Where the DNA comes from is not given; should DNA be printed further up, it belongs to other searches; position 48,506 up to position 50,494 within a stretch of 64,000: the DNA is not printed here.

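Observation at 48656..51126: Low-GC two-gene R-M-like cassette seamlessly embedded between recN and cysS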

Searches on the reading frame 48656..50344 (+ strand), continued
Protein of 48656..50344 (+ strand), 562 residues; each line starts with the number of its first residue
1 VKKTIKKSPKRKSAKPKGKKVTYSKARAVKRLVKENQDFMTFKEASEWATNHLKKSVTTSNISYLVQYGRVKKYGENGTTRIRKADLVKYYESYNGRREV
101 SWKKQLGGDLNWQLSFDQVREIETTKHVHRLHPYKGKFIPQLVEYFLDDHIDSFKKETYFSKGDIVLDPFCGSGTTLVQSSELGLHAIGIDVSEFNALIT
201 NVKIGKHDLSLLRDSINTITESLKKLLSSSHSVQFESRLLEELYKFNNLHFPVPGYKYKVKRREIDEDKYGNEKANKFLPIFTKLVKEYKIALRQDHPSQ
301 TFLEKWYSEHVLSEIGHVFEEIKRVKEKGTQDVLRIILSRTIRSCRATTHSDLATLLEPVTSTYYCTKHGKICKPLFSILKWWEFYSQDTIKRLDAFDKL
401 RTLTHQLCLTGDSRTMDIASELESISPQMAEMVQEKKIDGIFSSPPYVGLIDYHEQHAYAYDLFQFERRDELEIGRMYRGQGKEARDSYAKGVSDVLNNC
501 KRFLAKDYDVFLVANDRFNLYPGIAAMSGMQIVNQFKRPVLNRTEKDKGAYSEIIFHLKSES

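Call 76: find_encoding_contigs(protein=P0126, flank=6000, max_places=2)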
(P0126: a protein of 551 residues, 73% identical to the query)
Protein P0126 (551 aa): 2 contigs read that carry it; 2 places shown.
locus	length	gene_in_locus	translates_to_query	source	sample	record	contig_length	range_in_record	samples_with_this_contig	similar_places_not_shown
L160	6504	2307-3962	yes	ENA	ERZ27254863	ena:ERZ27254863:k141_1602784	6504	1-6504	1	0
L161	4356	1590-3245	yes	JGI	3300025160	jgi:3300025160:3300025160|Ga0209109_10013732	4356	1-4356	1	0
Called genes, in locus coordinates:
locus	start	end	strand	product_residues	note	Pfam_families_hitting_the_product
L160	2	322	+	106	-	?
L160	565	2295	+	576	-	PF02463:SMC_N, PF13175:AAA_15, PF13476:AAA_23, PF13304:AAA_21 (faint)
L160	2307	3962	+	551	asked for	PF01555:N6_N4_Mtase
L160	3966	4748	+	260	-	PF09520:HinfI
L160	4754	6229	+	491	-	PF01406:tRNA-synt_1e, PF01921:tRNA-synt_1f (faint), PF00133:tRNA-synt_1 (weak), PF09334:tRNA-synt_1g (weak), PF09190:DALR_2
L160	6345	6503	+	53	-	?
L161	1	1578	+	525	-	?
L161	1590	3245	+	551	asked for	PF01555:N6_N4_Mtase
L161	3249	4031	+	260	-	PF09520:HinfI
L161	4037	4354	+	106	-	?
